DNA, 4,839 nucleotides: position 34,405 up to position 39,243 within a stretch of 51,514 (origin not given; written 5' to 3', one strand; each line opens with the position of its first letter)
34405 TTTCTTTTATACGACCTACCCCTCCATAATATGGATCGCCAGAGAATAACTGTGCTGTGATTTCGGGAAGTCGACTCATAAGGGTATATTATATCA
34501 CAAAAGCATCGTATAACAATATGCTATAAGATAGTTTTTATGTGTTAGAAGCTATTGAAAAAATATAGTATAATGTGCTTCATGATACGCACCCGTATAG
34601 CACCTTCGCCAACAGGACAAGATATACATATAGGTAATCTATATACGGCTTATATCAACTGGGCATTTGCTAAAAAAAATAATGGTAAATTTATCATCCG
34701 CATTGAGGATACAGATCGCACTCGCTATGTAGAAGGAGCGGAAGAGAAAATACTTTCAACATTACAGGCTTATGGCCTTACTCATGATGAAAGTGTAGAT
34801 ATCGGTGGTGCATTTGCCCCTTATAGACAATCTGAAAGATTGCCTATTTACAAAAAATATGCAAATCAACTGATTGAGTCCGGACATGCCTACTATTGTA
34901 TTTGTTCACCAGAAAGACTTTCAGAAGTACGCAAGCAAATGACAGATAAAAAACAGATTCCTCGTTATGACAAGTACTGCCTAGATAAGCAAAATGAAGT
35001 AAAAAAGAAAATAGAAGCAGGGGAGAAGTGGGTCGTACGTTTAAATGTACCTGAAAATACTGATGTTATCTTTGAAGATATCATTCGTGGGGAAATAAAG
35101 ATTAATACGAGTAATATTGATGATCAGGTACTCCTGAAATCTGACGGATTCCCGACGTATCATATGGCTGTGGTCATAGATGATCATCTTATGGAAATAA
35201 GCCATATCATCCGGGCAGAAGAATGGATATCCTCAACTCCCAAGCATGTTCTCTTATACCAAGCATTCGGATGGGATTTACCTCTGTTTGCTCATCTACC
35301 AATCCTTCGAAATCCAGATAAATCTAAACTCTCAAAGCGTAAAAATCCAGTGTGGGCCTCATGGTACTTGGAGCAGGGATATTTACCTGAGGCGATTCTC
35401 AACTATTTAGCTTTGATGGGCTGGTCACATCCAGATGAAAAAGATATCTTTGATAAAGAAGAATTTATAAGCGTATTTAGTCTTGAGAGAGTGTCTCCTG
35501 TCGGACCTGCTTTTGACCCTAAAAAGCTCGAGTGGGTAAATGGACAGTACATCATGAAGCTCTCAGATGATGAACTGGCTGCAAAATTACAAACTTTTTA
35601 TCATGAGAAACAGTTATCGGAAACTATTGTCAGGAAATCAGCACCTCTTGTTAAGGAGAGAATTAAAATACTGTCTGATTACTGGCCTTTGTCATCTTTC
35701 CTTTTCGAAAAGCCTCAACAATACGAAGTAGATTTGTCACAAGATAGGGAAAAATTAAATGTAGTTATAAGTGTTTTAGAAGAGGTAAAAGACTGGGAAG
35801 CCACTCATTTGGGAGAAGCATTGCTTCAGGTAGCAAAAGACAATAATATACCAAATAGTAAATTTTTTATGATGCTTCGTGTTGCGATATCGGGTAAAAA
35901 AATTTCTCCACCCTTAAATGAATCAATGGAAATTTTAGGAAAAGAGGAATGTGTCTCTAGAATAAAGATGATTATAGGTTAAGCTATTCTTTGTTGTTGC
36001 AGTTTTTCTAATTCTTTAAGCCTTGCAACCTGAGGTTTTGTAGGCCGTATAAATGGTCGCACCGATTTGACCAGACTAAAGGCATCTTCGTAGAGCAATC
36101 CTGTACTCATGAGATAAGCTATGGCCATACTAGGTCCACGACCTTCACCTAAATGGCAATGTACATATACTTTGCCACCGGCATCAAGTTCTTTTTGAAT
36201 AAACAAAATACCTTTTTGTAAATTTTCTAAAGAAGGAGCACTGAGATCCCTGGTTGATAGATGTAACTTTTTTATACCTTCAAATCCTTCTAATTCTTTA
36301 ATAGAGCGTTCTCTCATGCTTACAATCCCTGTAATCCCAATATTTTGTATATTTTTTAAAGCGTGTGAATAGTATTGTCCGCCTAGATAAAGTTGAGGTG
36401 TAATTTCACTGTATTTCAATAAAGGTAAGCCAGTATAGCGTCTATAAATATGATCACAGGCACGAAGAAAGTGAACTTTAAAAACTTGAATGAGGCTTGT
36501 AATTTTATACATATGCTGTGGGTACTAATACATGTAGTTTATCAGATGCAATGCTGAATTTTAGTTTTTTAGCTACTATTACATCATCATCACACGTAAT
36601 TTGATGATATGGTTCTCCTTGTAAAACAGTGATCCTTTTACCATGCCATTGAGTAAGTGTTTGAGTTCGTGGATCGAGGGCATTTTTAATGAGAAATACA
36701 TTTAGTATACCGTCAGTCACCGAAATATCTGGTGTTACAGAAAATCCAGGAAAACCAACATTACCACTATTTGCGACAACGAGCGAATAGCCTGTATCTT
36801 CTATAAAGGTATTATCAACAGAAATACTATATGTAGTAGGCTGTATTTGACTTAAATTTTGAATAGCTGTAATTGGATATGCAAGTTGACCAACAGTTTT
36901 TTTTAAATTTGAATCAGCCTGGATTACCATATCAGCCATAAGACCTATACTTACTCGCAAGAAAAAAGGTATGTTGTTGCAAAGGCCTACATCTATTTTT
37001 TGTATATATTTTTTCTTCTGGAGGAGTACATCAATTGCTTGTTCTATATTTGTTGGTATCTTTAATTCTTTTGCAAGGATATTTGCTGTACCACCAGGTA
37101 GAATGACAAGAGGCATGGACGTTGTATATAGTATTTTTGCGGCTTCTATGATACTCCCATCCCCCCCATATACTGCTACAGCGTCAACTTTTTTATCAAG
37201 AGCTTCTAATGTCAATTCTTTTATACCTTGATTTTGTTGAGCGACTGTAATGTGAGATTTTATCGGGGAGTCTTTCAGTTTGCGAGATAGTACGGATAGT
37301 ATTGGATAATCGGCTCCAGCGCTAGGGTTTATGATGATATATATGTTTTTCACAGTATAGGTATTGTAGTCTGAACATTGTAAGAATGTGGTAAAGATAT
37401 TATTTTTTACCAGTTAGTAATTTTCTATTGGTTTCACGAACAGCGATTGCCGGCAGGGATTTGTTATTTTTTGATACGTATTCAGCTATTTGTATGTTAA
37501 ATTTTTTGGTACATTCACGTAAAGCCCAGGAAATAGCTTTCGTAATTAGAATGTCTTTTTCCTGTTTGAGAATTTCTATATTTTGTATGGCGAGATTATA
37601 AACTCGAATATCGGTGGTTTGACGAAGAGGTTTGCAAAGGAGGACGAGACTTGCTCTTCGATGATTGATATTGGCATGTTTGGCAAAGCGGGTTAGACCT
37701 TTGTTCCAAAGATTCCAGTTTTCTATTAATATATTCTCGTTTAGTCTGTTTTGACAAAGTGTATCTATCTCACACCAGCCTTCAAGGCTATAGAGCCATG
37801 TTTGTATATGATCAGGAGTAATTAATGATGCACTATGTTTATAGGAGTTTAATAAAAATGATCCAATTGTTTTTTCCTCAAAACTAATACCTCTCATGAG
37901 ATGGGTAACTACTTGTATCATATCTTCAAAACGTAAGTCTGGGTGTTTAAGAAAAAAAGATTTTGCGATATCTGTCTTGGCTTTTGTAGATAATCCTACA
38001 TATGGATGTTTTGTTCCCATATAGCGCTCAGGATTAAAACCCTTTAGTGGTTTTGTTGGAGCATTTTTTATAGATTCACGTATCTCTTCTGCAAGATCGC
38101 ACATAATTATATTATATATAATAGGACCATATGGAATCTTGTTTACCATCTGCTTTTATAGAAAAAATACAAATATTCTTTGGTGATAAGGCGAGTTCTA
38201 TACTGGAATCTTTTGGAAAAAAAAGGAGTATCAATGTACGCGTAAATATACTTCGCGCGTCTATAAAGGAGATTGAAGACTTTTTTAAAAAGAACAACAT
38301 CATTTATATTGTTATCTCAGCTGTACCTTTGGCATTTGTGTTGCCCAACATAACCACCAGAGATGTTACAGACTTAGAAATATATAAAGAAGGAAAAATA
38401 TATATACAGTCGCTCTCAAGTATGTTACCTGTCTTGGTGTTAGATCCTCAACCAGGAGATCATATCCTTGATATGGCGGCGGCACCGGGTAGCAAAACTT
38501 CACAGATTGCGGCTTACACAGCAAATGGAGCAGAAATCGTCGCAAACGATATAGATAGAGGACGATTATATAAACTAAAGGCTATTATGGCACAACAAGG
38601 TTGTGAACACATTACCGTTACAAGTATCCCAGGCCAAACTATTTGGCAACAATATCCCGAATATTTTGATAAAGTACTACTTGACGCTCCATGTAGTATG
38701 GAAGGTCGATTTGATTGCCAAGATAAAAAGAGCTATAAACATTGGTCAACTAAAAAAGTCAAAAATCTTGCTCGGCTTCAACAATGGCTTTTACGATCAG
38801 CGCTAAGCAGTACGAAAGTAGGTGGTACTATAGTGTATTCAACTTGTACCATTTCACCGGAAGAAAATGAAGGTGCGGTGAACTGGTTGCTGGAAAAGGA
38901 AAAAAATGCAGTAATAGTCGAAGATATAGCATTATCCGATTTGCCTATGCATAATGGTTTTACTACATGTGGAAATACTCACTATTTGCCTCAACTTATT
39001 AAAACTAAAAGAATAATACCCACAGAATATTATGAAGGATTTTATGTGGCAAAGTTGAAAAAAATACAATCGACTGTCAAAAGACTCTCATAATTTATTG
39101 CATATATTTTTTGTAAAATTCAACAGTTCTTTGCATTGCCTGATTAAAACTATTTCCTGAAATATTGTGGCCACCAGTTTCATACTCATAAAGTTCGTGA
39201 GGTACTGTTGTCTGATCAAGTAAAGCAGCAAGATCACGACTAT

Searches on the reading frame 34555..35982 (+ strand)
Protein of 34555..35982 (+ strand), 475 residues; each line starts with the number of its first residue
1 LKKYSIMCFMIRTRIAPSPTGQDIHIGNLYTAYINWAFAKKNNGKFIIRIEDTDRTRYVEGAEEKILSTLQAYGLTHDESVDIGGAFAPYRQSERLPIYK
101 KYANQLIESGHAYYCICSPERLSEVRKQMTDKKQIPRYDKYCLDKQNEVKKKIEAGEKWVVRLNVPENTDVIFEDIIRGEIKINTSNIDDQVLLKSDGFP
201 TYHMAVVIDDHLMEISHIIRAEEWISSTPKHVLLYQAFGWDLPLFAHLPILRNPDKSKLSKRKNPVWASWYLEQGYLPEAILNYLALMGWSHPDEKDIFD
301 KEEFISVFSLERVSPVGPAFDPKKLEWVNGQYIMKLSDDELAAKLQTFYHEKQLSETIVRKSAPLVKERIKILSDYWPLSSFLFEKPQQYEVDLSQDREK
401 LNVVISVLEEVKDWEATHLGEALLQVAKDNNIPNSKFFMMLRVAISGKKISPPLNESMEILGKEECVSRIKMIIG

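Call 25: search_protein_families(library=ncbifam, proteins=[window:34555-35982:+], max_evalue=1e-8)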
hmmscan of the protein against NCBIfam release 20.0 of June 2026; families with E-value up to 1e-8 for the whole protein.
window:34555-35982:+ (475 aa): 10 families
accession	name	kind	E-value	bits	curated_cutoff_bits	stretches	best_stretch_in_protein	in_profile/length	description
TIGR00464.1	gltX_bact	equivalog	3e-154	514.4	289.95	1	11-471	2-464/470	glutamate--tRNA ligase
TIGR03838.1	queuosine_YadB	equivalog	1.3e-61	208.3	276.7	1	12-265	2-236/272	tRNA glutamyl-Q(34) synthetase GluQRS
NF004314.0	PRK05710.1-3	equivalog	6.3e-59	199.8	256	1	12-294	8-264/297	tRNA glutamyl-Q(34) synthetase GluQRS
NF004315.1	PRK05710.1-4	equivalog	1.9e-55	188.2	250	1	13-283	1-272/274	tRNA glutamyl-Q(34) synthetase GluQRS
NF004313.0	PRK05710.1-2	equivalog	1.4e-43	149.2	380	1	11-263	5-246/299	tRNA glutamyl-Q(34) synthetase GluQRS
NF004312.0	PRK05710.1-1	equivalog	1.6e-40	139.3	453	1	13-263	16-241/306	tRNA glutamyl-Q(34) synthetase GluQRS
NF003169.0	PRK04156.1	equivalog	8.3e-39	133.6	516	1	11-260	102-340/567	glutamate--tRNA ligase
TIGR00463.1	gltX_arch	equivalog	1.5e-35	122.8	401.75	1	13-262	96-333/560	glutamate--tRNA ligase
NF011291.0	PRK14703.1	equivalog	2.6e-10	39.2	681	1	11-157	32-169/769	glutamine--tRNA ligase/YqeY domain fusion protein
TIGR00440.1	glnS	equivalog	4e-10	39.2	425.8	1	11-225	1-208/524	glutamine--tRNA ligase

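Call 26: find_homologous_proteins(query=window:34555-35982:+, max_evalue=1e-30)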
Query window:34555-35982:+ (475 aa): 8000 proteins with E <= 1e-30 among 8000 candidates; the best 120 are listed.
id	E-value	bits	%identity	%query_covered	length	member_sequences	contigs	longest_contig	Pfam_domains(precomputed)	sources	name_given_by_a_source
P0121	0.0e+0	1075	100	99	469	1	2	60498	PF19269.5,PF00749.28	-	-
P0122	0.0e+0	1065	100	98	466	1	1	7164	PF19269.5,PF00749.28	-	-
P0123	0.0e+0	1039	96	99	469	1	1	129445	PF19269.5,PF00749.28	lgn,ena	-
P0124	0.0e+0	1022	94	98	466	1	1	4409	PF19269.5,PF00749.28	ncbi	-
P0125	6.3e-270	914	85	98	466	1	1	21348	PF19269.5,PF00749.28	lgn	-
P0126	1.2e-254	863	79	98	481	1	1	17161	PF19269.5,PF00749.28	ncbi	ncbi:glutamate--tRNA ligase [soil metagenome]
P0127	6.6e-249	844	77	98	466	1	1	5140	PF19269.5,PF00749.28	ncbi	-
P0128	1.8e-244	830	75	98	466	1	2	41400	PF19269.5,PF00749.28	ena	-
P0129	2.4e-242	823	75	98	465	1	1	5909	PF19269.5,PF00749.28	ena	-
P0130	5.6e-242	822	75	98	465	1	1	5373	PF19269.5,PF00749.28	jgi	-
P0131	7.5e-239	811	74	98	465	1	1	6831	PF19269.5,PF00749.28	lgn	-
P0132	3.6e-237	806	73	98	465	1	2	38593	PF19269.5,PF00749.28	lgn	-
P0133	1.6e-236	804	73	98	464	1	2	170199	PF19269.5,PF00749.28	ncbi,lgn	-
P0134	6.5e-236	802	73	98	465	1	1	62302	PF19269.5,PF00749.28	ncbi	-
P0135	1.0e-235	801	73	98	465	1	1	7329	PF19269.5,PF00749.28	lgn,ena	-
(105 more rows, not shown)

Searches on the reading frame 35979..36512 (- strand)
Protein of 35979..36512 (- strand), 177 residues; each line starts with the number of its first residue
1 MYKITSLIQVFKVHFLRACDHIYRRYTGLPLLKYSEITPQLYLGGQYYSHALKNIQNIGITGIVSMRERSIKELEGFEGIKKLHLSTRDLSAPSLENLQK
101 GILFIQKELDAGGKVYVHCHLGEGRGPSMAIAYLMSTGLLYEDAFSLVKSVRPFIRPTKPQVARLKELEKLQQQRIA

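Call 77: search_protein_families(library=pfam, proteins=[window:35979-36512:-], max_evalue=0.001)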
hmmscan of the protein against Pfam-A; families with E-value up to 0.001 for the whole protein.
window:35979-36512:- (177 aa): 4 families
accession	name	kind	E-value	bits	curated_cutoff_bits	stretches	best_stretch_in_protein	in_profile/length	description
PF00782.25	DSPc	-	3.1e-17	63.1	33.5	1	41-170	1-132/133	Dual specificity phosphatase, catalytic domain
PF22785.1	Tc-R-P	-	9.1e-13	49.1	27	1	51-138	15-105/106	Polymorphic toxin system, DSP-PTPase phosphatase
PF22784.1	PTP-SAK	-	1.7e-06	28.6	27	1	53-141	25-116/153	Swiss Army Knife protein, DSP-PTPase phosphatase domain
PF22741.1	PTP-NADK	-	0.00019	21.3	27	1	40-137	29-134/163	DSP-PTPase phosphatase fused to NAD+ Kinase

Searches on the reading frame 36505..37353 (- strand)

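Call 25: search_protein_families(library=ncbifam, proteins=[window:36505-37353:-], max_evalue=1e-8)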
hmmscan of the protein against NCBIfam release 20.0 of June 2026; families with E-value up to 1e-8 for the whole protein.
window:36505-37353:- (282 aa): 11 families
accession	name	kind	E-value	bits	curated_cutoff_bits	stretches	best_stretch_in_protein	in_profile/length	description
NF002033.0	PRK00861.1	subfamily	4.7e-40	137.2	293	1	2-197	12-206/328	putative lipid kinase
NF009604.0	PRK13057.1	equivalog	1.1e-39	136.2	274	1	4-223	11-226/302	lipid kinase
NF009605.0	PRK13059.1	equivalog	8.9e-32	110.2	313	1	1-271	1-261/295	putative lipid kinase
NF009025.0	PRK12361.1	equivalog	1.5e-28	99.3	505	1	2-231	242-475/546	hypothetical protein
TIGR00147.1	TIGR00147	subfamily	2.2e-27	95.8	118.65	1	1-225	1-228/296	YegS/Rv2252/BmrU family lipid kinase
NF009602.0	PRK13054.1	equivalog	2.4e-26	92.6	284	1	24-235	25-237/301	lipid kinase YegS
NF009874.0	PRK13337.1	equivalog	1.9e-25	89.4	385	1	1-225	2-227/305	diacylglycerol kinase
NF008882.0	PRK11914.1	equivalog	1.1e-21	77.3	302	1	25-225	34-237/306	diacylglycerol kinase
TIGR03702.1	lip_kinase_YegS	equivalog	1.5e-21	76.7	387.45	1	25-225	22-224/295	lipid kinase YegS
NF009603.0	PRK13055.1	subfamily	1.3e-19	70.3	342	1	33-225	37-230/335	diacylglycerol kinase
NF040993.1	MamU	equivalog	6.1e-18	65.2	400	1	6-167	5-170/296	lipid kinase MamU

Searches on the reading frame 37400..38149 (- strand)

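Call 77: search_protein_families(library=pfam, proteins=[window:37400-38149:-], max_evalue=0.001)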
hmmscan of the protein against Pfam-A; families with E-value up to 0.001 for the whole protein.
window:37400-38149:- (249 aa): 1 family
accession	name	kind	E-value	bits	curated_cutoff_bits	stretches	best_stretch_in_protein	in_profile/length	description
PF08713.17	DNA_alkylation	-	2.3e-24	86.7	21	1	41-243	18-212/213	DNA alkylation repair enzyme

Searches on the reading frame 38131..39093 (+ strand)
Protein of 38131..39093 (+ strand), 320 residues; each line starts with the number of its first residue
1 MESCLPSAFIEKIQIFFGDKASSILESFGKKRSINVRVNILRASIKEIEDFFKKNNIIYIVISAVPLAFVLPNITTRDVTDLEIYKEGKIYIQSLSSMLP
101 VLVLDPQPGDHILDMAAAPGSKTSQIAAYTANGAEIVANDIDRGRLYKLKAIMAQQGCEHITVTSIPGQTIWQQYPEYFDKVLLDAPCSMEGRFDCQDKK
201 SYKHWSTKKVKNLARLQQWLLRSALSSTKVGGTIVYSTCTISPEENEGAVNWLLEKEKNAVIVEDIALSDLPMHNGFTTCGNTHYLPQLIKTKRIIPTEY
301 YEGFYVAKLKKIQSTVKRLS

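Call 25: search_protein_families(library=ncbifam, proteins=[window:38131-39093:+], max_evalue=1e-8)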
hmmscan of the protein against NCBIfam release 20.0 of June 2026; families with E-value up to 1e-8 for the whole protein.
window:38131-39093:+ (320 aa): 9 families
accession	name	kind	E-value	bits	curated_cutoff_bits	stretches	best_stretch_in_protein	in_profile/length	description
TIGR00446.1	nop2p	subfamily_domain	3.3e-59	200.3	210.45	1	36-311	1-264/264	NOL1/NOP2/sun family putative RNA methylase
NF011494.0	PRK14902.1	equivalog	2.4e-55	188.1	319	1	4-312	148-443/444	16S rRNA (cytosine(967)-C(5))-methyltransferase RsmB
NF008898.0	PRK11933.1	equivalog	2.4e-54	184.6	588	1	5-316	8-315/480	16S rRNA (cytosine(1407)-C(5))-methyltransferase RsmF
NF011493.0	PRK14901.1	equivalog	1.4e-52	179.1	540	1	4-287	150-430/447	16S rRNA (cytosine(967)-C(5))-methyltransferase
NF040814.1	tRNA_cyt_mtase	equivalog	1.1e-51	175.7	550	1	33-311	34-304/305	tRNA (cytosine(49)-C(5))-methyltransferase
NF041567.1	mtaseRsmF_Thermus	equivalog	6e-46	156.9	690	1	30-315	19-294/443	16S rRNA (cytosine(1407)-C(5))-methyltransferase RsmF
TIGR00563.1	rsmB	equivalog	1e-42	146.8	269.05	1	5-311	144-435/437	16S rRNA (cytosine(967)-C(5))-methyltransferase RsmB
NF008149.0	PRK10901.1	equivalog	8.9e-40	136.9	375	1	5-312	150-433/434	16S rRNA (cytosine(967)-C(5))-methyltransferase RsmB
NF011495.0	PRK14903.1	equivalog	6.3e-29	101.1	503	1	22-264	152-392/431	16S rRNA (cytosine(967)-C(5))-methyltransferase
